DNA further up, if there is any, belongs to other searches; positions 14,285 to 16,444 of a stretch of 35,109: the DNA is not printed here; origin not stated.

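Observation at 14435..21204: Two paralogous polytopic membrane proteins share collinear motifs, including an ID-x-W-x-H loop motif (GT-C-like candidates)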

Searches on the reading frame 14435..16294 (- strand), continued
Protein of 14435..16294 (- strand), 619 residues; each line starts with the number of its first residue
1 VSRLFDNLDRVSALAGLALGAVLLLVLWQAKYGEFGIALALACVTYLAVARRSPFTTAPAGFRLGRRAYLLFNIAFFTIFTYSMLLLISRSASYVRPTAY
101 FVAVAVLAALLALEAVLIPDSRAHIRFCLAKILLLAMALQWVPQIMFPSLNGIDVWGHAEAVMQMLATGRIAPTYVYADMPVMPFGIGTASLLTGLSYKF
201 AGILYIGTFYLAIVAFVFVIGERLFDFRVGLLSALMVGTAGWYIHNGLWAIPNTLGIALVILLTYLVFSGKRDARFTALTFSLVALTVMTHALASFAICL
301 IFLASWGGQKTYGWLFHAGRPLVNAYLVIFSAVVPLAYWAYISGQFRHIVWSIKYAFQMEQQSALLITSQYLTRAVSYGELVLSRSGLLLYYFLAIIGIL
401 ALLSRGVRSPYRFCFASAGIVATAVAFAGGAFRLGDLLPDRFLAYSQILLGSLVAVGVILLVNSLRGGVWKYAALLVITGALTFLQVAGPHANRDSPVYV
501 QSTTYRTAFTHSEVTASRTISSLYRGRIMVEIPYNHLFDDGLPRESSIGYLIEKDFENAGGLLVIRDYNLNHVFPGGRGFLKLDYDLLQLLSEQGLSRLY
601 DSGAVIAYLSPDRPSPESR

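Call 50: list_cluster_members(proteins=[P0130, P0131, P0132, P0135, P0137, P0150, P0182, P0200, P0250, P0277])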
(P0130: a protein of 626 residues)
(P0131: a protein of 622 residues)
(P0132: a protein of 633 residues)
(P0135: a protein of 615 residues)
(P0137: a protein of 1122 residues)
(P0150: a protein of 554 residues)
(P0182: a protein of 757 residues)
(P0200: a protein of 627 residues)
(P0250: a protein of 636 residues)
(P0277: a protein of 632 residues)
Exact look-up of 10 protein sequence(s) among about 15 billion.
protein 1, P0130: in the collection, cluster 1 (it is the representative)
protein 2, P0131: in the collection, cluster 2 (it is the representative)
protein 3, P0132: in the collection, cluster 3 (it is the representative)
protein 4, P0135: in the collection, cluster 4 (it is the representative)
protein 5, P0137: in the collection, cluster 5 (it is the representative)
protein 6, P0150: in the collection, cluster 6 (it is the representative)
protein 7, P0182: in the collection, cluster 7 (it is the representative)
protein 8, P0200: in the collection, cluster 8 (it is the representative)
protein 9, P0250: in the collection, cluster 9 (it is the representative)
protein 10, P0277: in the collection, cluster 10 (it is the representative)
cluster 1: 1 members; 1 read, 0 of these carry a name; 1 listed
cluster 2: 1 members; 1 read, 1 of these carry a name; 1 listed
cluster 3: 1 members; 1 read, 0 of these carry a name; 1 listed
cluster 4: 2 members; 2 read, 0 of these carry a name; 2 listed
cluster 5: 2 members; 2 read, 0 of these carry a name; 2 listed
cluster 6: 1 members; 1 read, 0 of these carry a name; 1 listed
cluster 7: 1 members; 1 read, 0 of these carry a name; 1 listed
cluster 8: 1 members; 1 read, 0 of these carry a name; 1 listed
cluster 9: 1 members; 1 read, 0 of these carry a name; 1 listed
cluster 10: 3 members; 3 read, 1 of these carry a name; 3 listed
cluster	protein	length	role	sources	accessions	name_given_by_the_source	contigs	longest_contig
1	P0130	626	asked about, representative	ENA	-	-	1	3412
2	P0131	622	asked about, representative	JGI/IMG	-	hypothetical protein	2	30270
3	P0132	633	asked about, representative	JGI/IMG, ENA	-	-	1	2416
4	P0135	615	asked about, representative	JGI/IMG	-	-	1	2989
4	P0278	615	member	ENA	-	-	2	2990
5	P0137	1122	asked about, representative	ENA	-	-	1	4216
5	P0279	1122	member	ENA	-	-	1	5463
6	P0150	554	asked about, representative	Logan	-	-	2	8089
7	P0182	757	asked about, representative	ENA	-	-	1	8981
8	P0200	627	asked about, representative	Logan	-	-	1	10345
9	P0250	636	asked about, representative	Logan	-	-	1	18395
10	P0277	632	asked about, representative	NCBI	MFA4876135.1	MAG: hypothetical protein WC586_01875 [Methanoregula sp.]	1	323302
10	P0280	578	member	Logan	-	-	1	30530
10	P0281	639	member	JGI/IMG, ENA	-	-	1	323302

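Call 51: find_encoding_contigs(protein=P0277, flank=8000, max_places=1)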
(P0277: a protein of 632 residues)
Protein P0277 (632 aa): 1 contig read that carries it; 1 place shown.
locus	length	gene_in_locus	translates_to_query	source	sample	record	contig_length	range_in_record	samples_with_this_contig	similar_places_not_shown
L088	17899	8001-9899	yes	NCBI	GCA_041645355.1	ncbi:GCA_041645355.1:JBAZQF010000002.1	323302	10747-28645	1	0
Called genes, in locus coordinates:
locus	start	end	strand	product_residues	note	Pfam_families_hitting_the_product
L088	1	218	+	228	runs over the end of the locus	PF01209:Ubie_methyltran (weak), PF13489:Methyltransf_23, PF07021:MetW, PF08241:Methyltransf_11, PF08242:Methyltransf_12, PF13649:Methyltransf_25, PF13847:Methyltransf_31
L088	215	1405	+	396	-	PF13439:Glyco_transf_4, PF13579:Glyco_trans_4_4, PF00534:Glycos_transf_1, PF13692:Glyco_trans_1_4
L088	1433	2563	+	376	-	PF00108:Thiolase_N, PF02803:Thiolase_C, PF22691:Thiolase_C_1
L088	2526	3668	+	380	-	PF02737:3HCDH_N, PF00725:3HCDH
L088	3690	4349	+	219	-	PF02585:PIG-L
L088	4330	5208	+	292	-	PF00132:Hexapep (weak)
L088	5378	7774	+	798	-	PF13579:Glyco_trans_4_4 (weak), PF13439:Glyco_transf_4, PF00534:Glycos_transf_1, PF13692:Glyco_trans_1_4, PF13524:Glyco_trans_1_2 (weak), PF13439:Glyco_transf_4 (weak), PF00534:Glycos_transf_1, PF13692:Glyco_trans_1_4, +3 more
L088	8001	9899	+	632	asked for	-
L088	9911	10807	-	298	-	-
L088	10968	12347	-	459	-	PF07388:A-2_8-polyST (faint)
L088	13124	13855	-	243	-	PF02348:CTP_transf_3, PF12804:NTP_transf_3 (weak)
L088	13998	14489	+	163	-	PF08282:Hydrolase_3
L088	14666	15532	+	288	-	PF03102:NeuB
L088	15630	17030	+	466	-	PF02310:B12-binding, PF04055:Radical_SAM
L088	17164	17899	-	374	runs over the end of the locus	PF00465:Fe-ADH, PF13685:Fe-ADH_2 (weak), PF25137:ADH_Fe_C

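Call 52: find_encoding_contigs(protein=P0131, flank=8000, max_places=1)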
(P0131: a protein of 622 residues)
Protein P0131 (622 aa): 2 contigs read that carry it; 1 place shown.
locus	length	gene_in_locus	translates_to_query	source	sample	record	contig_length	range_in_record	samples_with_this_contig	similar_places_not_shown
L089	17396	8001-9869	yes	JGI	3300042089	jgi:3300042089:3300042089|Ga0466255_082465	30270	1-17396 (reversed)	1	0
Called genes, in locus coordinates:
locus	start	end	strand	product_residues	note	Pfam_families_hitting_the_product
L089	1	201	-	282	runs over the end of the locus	-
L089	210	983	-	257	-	PF13489:Methyltransf_23, PF06325:PrmA (weak), PF07021:MetW (weak), PF13847:Methyltransf_31, PF08241:Methyltransf_11, PF08242:Methyltransf_12, PF13649:Methyltransf_25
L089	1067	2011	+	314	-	PF03966:Trm112p, PF01209:Ubie_methyltran (weak), PF08003:Methyltransf_9, PF13489:Methyltransf_23, PF13847:Methyltransf_31, PF08241:Methyltransf_11, PF08242:Methyltransf_12, PF13649:Methyltransf_25, +1 more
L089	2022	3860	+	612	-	PF13522:GATase_6, PF13537:GATase_7, PF00733:Asn_synthase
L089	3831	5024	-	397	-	PF13439:Glyco_transf_4 (weak), PF00534:Glycos_transf_1, PF13692:Glyco_trans_1_4, PF13524:Glyco_trans_1_2 (weak)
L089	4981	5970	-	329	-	PF03966:Trm112p (weak), PF13489:Methyltransf_23, PF13847:Methyltransf_31, PF08241:Methyltransf_11, PF08242:Methyltransf_12, PF13649:Methyltransf_25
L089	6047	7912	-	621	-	PF13522:GATase_6, PF12481:DUF3700 (faint), PF13537:GATase_7, PF00733:Asn_synthase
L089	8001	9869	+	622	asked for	-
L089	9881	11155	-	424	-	PF01066:CDP-OH_P_transf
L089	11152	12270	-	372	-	PF08323:Glyco_transf_5 (faint), PF13439:Glyco_transf_4, PF13579:Glyco_trans_4_4, PF20706:GT4-conflict, PF00534:Glycos_transf_1, PF13692:Glyco_trans_1_4, PF13524:Glyco_trans_1_2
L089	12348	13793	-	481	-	PF02310:B12-binding, PF04055:Radical_SAM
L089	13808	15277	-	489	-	PF02310:B12-binding, PF04055:Radical_SAM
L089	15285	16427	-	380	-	PF13439:Glyco_transf_4 (weak), PF00534:Glycos_transf_1, PF13692:Glyco_trans_1_4, PF13524:Glyco_trans_1_2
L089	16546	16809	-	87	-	-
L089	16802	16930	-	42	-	-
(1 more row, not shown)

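Call 64: search_protein_families(library=pfam, proteins=[P0137, P0182, P0186, P0163, P0201, P0210, P0265, P0273, P0135, P0141], max_evalue=0.1)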
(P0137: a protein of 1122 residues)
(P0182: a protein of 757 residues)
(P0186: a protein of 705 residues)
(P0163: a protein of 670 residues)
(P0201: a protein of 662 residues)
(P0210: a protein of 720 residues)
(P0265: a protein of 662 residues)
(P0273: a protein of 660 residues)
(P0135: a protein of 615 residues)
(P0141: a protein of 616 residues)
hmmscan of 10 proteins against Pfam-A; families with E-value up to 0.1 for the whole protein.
P0137 (1122 aa): 1 family
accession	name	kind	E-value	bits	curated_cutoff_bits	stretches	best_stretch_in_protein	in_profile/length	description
PF01943.22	Polysacc_synt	-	9.8e-07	28.9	28.2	1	34-231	2-192/274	Polysaccharide biosynthesis protein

P0182 (757 aa): 0 families

P0186 (705 aa): 0 families

P0163 (670 aa): 0 families

P0201 (662 aa): 1 family
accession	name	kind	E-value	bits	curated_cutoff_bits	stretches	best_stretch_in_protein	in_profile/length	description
PF13231.12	PMT_2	-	5.9e-05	23.8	26.1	1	208-347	22-160/160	Dolichyl-phosphate-mannose-protein mannosyltransferase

P0210 (720 aa): 0 families

P0265 (662 aa): 0 families

P0273 (660 aa): 0 families

P0135 (615 aa): 1 family
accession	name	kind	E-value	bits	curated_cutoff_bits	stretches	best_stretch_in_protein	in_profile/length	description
PF13231.12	PMT_2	-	0.0091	16.6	26.1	1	189-337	13-160/160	Dolichyl-phosphate-mannose-protein mannosyltransferase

P0141 (616 aa): 0 families
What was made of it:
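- A Wzx-A fusion exists (call 64).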

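Call 74: find_homologous_proteins(query=A4, max_evalue=0.00001)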
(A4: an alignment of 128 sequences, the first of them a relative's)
Query A4 (128 sequences) (619 aa, profile of the alignment): 11 proteins with E <= 0.00001 among 8000 candidates.
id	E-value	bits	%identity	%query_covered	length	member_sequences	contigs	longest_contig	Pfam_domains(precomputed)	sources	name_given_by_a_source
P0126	4.6e-203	694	45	95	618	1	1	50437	-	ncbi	ncbi:hypothetical protein ACFLYF_01980 [Chloroflexota bacterium]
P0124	5.4e-203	694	45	100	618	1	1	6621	-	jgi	-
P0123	2.7e-201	688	47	100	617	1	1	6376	-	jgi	-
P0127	3.2e-201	688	44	98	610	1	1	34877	-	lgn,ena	-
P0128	5.3e-198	677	43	98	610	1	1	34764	-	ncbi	ncbi:ArnT family glycosyltransferase [Chloroflexota bacterium]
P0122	2.6e-196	672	46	100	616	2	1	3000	-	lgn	-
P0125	6.2e-193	661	45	98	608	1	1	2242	-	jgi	jgi:hypothetical protein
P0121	9.4e-174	597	100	100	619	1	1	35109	-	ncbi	-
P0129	4.1e-154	532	28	94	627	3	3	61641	-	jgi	-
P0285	3.2e-9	54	33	7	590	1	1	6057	-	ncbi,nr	ncbi:MAG: hypothetical protein L3J93_04950 [Thermoplasmata archaeon]|nr:hypothetical protein [Thermo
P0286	1.6e-8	52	27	15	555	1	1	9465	-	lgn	-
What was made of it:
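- Tried and rejected: Word-indexed search with the 128-sequence A alignment: nothing new (call 74).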

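Call 75: list_cluster_members(proteins=[P0133, P0134, P0136, P0138, P0139, P0142, P0146, P0157, P0172, P0201])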
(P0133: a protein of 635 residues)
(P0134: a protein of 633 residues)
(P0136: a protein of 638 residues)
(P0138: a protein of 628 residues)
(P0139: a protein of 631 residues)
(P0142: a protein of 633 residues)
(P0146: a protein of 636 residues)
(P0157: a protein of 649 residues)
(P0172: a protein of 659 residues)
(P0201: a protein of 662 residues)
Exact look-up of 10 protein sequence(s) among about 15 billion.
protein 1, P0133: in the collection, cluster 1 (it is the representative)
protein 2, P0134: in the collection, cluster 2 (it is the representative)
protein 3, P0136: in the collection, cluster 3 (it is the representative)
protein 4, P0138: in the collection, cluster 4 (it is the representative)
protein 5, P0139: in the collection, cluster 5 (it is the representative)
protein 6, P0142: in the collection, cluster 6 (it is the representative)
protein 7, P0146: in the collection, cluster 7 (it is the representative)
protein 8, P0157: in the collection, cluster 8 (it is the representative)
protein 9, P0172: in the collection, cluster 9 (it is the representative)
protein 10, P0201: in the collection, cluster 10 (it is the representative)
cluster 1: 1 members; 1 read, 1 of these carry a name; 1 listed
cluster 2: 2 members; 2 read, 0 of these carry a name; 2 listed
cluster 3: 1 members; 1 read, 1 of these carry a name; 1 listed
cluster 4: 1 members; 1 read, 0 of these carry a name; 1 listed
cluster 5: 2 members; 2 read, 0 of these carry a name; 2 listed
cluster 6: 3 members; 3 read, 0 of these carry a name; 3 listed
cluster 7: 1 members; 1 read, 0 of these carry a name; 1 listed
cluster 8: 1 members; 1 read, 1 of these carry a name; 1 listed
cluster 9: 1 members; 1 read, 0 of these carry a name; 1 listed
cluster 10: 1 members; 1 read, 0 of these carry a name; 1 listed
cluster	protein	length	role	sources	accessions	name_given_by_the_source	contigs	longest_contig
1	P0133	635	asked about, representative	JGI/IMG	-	hypothetical protein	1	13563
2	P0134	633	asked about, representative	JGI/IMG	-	-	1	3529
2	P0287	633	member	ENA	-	-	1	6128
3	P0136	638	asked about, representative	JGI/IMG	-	hypothetical protein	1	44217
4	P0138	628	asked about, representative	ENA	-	-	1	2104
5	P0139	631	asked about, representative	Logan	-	-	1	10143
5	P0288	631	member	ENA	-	-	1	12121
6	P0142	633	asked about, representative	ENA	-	-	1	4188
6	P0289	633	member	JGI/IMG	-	-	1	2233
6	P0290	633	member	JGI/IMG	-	-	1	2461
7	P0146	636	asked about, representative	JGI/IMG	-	-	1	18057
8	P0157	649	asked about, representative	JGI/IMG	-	hypothetical protein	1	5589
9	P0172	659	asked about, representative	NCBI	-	-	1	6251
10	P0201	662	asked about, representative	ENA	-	-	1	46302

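Call 76: find_encoding_contigs(protein=P0136, flank=7000, max_places=1)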
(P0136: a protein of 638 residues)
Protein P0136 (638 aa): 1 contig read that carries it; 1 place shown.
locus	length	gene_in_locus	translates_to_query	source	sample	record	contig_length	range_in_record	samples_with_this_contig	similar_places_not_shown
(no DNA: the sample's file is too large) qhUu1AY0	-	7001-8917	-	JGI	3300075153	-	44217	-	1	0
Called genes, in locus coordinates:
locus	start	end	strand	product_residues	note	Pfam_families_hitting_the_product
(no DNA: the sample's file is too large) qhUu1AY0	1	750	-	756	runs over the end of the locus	PF01841:Transglut_core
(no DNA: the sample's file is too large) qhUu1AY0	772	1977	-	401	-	PF01882:DUF58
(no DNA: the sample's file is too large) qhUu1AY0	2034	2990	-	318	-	PF20030:bpMoxR, PF00004:AAA (faint), PF07726:AAA_3, PF07728:AAA_5, PF17863:AAA_lid_2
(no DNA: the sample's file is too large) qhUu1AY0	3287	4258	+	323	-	PF00106:adh_short, PF01073:3Beta_HSD, PF01370:Epimerase, PF02719:Polysacc_synt_2, PF04321:RmlD_sub_bind, PF07993:NAD_binding_4, PF08659:KR, PF13460:NAD_binding_10, +1 more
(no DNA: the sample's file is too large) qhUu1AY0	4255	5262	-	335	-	PF00144:Beta-lactamase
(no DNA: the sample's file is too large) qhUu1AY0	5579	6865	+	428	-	PF01943:Polysacc_synt, PF13440:Polysacc_synt_3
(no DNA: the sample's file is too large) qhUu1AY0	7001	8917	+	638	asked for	-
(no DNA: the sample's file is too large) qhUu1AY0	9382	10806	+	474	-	PF04715:, PF00425:Chorismate_bind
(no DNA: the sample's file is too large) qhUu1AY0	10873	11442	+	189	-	PF00117:GATase, PF07722:Peptidase_C26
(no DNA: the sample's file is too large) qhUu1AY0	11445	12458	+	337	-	PF02885:Glycos_trans_3N, PF00591:Glycos_transf_3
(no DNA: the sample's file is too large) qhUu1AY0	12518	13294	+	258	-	PF00218:IGPS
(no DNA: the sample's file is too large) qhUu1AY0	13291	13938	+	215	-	PF00697:PRAI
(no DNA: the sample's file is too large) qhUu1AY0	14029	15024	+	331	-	PF18152:DAHP_snth_FXD, PF00793:DAHP_synth_1, PF03102:NeuB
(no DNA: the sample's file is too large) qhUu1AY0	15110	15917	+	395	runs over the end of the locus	PF00291:PALP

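Call 77: find_encoding_contigs(protein=P0201, flank=7000, max_places=1)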
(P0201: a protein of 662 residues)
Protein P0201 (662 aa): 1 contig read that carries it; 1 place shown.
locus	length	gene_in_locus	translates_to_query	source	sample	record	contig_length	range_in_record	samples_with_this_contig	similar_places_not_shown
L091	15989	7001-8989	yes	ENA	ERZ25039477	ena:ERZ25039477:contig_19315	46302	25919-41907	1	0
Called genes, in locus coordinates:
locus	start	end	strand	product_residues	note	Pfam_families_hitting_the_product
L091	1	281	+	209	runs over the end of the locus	-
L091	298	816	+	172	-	PF00534:Glycos_transf_1, PF13524:Glyco_trans_1_2 (weak), PF13692:Glyco_trans_1_4, PF20706:GT4-conflict (weak)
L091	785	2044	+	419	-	PF13439:Glyco_transf_4, PF13477:Glyco_trans_4_2 (weak), PF13579:Glyco_trans_4_4, PF20706:GT4-conflict, PF00534:Glycos_transf_1, PF13692:Glyco_trans_1_4, PF13524:Glyco_trans_1_2 (weak)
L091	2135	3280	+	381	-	PF13439:Glyco_transf_4, PF13579:Glyco_trans_4_4, PF20706:GT4-conflict, PF00534:Glycos_transf_1, PF13692:Glyco_trans_1_4, PF13524:Glyco_trans_1_2 (weak)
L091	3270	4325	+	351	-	PF00534:Glycos_transf_1, PF13692:Glyco_trans_1_4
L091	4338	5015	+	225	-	PF24883:NPHP3_N (faint), PF02223:Thymidylate_kin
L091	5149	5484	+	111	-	PF01209:Ubie_methyltran (weak), PF08241:Methyltransf_11, PF08242:Methyltransf_12 (weak), PF13649:Methyltransf_25, PF13847:Methyltransf_31 (weak)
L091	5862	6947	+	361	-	-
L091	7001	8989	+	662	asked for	-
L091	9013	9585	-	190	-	-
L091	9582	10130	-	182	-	-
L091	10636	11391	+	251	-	PF13641:Glyco_tranf_2_3, PF00535:Glycos_transf_2, PF10111:Glyco_tranf_2_2 (weak)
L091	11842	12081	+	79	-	-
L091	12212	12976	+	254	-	PF00535:Glycos_transf_2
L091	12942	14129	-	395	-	PF07992:Pyr_redox_2, PF13450:NAD_binding_8 (faint), PF13738:Pyr_redox_3 (faint), PF00070:Pyr_redox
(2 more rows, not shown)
